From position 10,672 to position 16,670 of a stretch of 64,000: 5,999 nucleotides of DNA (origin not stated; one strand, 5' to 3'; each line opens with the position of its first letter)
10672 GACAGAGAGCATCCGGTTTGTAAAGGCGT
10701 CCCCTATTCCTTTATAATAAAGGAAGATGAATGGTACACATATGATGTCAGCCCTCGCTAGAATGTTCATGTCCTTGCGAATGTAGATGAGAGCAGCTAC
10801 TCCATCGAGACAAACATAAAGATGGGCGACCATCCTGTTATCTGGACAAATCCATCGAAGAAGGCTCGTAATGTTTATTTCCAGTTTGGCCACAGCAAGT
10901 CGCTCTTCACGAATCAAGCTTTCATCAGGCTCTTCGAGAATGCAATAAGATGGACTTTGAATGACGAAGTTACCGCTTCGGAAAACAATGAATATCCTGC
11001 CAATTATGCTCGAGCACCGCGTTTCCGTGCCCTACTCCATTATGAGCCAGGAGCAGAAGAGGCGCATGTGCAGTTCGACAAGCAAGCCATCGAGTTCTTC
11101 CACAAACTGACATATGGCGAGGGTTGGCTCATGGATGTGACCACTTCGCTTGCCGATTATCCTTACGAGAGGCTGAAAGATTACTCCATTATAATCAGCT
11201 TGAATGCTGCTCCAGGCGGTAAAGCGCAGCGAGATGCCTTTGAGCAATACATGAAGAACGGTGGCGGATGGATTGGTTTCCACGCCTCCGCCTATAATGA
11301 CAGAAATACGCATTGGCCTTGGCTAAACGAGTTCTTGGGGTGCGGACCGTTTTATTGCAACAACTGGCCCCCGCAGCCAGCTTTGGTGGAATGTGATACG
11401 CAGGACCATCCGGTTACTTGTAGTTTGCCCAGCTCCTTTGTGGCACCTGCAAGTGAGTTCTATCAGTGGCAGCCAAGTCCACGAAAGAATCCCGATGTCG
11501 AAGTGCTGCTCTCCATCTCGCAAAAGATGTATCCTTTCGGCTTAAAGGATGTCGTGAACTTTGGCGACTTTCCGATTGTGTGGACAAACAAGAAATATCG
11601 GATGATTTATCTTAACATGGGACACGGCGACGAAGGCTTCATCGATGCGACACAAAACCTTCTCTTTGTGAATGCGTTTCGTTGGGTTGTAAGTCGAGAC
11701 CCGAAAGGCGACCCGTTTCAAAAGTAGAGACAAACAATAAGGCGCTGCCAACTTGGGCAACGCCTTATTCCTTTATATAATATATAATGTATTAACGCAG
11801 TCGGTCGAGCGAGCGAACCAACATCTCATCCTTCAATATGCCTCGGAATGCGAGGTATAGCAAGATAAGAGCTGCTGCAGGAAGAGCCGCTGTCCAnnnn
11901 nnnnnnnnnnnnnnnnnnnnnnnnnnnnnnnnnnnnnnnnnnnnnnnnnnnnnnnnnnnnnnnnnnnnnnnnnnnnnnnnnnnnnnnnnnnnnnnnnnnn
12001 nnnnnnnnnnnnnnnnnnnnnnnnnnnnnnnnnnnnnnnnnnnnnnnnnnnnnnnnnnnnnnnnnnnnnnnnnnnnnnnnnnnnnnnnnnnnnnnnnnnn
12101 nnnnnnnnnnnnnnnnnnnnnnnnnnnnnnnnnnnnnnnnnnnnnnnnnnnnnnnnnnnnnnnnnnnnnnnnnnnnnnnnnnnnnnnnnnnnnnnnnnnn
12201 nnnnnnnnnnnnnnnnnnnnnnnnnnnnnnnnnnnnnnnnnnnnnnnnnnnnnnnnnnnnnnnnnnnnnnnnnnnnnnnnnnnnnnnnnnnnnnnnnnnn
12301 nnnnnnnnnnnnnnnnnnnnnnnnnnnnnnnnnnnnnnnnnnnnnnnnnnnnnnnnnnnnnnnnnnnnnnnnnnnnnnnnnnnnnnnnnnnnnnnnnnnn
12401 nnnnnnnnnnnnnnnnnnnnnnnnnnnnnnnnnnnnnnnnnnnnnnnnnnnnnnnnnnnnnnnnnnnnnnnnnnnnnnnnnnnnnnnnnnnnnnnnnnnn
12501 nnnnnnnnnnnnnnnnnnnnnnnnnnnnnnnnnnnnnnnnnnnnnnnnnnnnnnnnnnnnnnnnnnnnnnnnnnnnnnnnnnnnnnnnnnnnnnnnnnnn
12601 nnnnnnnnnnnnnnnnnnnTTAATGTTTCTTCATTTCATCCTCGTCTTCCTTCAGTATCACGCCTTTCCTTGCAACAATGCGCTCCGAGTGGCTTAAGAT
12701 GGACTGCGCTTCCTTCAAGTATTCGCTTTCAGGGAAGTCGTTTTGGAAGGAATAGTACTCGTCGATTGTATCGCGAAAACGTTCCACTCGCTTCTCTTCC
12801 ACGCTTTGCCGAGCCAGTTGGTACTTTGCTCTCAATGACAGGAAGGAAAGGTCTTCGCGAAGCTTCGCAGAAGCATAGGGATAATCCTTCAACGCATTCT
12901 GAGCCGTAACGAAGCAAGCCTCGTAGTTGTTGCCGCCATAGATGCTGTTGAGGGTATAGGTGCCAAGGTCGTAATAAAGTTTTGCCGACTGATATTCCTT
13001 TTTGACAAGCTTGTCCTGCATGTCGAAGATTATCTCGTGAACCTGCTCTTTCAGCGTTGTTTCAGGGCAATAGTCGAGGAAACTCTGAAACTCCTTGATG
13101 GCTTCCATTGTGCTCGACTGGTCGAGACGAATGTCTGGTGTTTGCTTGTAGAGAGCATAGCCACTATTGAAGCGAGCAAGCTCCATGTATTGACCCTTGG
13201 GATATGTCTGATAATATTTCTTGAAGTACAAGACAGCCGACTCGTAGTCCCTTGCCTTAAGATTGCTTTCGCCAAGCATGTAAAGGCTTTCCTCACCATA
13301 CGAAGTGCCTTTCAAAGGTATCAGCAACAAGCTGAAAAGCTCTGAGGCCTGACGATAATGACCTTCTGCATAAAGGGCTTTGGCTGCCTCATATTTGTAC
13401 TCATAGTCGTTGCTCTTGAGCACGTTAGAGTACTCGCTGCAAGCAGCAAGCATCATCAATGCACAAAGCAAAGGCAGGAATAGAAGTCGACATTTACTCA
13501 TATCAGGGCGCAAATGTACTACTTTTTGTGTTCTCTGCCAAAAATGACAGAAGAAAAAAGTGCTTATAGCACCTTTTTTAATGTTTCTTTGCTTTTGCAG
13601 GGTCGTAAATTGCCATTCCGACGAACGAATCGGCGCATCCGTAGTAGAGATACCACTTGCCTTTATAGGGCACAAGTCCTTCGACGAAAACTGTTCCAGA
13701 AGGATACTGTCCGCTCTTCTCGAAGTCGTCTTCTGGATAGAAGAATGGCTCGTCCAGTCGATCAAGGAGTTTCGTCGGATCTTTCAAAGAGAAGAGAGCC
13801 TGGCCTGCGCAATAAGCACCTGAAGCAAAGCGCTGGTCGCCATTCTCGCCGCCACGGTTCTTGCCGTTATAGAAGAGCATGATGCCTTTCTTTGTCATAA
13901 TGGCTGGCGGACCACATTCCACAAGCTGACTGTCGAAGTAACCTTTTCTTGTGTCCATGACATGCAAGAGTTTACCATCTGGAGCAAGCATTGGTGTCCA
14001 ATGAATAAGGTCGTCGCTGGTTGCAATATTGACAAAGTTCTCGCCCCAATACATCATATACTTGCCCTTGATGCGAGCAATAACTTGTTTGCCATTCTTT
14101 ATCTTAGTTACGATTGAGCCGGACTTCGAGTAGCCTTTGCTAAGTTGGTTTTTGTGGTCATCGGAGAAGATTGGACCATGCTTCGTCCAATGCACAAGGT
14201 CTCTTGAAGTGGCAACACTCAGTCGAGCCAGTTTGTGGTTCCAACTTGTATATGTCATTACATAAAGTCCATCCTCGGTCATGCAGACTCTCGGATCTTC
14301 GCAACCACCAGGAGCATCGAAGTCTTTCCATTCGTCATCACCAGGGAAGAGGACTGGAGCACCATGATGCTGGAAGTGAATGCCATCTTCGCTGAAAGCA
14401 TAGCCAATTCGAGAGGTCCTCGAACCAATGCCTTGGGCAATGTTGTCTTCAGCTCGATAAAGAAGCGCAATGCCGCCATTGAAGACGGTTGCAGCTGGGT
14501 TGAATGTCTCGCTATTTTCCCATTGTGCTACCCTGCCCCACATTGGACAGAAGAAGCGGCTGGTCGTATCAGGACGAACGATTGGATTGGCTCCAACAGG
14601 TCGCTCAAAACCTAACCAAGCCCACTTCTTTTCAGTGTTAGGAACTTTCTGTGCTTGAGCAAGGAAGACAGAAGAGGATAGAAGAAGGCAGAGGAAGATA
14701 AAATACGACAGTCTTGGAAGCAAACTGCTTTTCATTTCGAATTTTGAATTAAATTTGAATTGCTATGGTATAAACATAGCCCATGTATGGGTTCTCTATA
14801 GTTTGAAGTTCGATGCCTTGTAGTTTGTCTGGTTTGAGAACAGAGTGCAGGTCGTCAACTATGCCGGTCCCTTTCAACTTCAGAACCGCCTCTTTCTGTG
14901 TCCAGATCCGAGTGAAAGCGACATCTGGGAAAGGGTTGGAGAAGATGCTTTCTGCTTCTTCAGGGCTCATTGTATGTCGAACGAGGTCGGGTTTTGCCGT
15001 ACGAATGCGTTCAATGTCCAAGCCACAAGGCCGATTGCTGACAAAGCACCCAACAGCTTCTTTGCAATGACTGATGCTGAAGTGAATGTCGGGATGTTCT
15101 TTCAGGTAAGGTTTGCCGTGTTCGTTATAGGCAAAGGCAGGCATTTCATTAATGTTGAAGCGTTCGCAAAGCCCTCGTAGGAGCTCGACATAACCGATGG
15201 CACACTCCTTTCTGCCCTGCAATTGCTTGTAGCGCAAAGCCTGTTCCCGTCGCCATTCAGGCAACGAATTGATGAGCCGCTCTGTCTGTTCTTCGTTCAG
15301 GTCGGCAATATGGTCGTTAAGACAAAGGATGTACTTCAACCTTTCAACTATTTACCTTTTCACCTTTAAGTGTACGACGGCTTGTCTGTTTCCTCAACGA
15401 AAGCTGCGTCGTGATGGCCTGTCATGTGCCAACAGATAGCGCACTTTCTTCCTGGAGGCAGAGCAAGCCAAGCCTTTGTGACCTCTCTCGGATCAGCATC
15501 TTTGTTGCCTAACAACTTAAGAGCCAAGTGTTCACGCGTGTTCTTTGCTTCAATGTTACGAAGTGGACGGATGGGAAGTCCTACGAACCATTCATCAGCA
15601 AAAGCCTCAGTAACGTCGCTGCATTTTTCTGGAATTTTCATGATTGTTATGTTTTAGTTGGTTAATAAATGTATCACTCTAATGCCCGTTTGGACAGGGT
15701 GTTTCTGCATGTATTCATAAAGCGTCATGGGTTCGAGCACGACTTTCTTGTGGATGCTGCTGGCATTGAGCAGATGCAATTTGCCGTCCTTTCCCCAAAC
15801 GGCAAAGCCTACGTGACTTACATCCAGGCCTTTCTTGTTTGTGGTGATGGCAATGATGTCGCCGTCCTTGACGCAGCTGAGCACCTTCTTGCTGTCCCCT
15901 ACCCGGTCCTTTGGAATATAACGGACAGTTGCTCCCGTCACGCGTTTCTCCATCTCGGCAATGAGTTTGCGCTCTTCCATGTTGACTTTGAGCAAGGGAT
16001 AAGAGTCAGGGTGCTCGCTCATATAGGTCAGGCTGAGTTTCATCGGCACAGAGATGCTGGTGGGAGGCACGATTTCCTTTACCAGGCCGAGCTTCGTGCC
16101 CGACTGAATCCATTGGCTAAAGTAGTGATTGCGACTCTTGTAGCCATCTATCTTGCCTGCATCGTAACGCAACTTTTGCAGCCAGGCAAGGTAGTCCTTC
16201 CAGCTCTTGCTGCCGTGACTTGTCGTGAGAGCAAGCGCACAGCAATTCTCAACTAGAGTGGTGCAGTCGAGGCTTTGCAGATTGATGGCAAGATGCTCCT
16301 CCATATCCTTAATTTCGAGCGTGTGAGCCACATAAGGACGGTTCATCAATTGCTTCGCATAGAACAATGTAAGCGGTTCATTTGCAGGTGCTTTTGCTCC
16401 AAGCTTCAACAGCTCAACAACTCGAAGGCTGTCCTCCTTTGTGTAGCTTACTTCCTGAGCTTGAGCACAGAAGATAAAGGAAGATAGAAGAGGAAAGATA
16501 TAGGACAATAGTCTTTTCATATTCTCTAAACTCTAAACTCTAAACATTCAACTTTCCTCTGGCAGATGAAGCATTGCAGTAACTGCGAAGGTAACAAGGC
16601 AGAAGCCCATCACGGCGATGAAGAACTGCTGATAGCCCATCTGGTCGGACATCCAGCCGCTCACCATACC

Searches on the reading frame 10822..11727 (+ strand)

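Call 55: search_protein_families(library=pfam, proteins=[window:10822-11727:+], max_evalue=0.00001)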
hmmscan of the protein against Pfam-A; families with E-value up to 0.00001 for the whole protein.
window:10822-11727:+ (301 aa): 1 family
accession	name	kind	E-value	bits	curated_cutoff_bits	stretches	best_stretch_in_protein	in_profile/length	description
PF06283.17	ThuA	-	1.2e-42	147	33.4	2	82-289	13-209/209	Trehalose utilisation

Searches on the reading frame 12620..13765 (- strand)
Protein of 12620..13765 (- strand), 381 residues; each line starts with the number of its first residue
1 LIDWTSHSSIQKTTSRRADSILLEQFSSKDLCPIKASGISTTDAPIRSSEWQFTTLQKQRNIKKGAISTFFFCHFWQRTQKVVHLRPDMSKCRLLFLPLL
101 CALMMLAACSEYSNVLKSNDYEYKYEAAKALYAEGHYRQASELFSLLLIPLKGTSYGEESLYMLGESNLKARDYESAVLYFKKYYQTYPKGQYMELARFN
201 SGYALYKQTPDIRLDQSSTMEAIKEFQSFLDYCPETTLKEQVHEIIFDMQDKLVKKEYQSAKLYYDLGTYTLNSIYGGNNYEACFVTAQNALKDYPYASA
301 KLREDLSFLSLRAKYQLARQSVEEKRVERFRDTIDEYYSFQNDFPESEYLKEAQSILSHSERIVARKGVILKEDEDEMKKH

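Call 55: search_protein_families(library=pfam, proteins=[window:12620-13765:-], max_evalue=0.00001)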
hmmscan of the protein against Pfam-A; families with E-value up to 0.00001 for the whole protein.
window:12620-13765:- (381 aa): 1 family
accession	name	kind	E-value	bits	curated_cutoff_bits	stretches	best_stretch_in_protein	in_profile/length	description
PF13525.12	YfiO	-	1.1e-16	61.7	25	1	125-270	9-157/203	Outer membrane lipoprotein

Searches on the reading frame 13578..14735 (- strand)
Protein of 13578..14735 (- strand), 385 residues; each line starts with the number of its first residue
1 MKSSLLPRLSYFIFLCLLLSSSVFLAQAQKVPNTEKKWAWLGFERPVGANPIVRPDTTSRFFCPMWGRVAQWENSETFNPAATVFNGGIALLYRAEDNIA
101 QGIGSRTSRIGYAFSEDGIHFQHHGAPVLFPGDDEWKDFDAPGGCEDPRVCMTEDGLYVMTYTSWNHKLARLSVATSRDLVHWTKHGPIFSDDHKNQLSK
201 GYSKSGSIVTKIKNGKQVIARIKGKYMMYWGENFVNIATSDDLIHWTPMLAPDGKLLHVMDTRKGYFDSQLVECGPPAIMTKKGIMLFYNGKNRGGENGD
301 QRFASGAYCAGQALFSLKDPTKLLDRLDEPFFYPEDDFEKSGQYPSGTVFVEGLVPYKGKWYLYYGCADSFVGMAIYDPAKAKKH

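Call 55: search_protein_families(library=pfam, proteins=[window:13578-14735:-], max_evalue=0.00001)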
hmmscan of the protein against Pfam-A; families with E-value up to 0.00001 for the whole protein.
window:13578-14735:- (385 aa): 3 families
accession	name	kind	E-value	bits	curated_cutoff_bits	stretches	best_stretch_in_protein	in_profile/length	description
PF04041.19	Glyco_hydro_130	-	1.7e-40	139.4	26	1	75-377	33-309/320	beta-1,4-mannooligosaccharide phosphorylase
PF00251.26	Glyco_hydro_32N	-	6.7e-08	32.9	22.1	0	77-195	69-181/307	Glycosyl hydrolases family 32 N-terminal domain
PF04616.20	Glyco_hydro_43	-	2e-07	31.1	32.2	0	145-197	10-60/288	Glycosyl hydrolases family 43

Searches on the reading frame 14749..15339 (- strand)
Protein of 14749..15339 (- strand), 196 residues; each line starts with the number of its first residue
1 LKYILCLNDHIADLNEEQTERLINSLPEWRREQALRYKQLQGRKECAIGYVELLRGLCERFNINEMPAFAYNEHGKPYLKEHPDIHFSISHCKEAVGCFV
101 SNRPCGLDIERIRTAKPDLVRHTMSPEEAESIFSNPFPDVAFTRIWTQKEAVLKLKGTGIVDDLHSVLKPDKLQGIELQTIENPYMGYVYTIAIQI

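Call 55: search_protein_families(library=pfam, proteins=[window:14749-15339:-], max_evalue=0.00001)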
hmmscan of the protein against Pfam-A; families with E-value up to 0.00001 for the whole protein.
window:14749-15339:- (196 aa): 1 family
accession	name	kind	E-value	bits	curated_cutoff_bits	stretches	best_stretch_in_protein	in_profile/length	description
PF01648.25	ACPS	-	1.4e-11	44.8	25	1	104-167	1-74/111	4'-phosphopantetheinyl transferase superfamily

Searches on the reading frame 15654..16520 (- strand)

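Call 55: search_protein_families(library=pfam, proteins=[window:15654-16520:-], max_evalue=0.00001)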
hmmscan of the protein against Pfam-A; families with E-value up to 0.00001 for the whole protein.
window:15654-16520:- (288 aa): 1 family
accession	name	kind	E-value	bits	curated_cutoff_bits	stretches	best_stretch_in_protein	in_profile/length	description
PF07313.18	AmiA-like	-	2.9e-46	158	27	1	56-275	4-200/202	N-acetylmuramoyl-L-alanine amidase-like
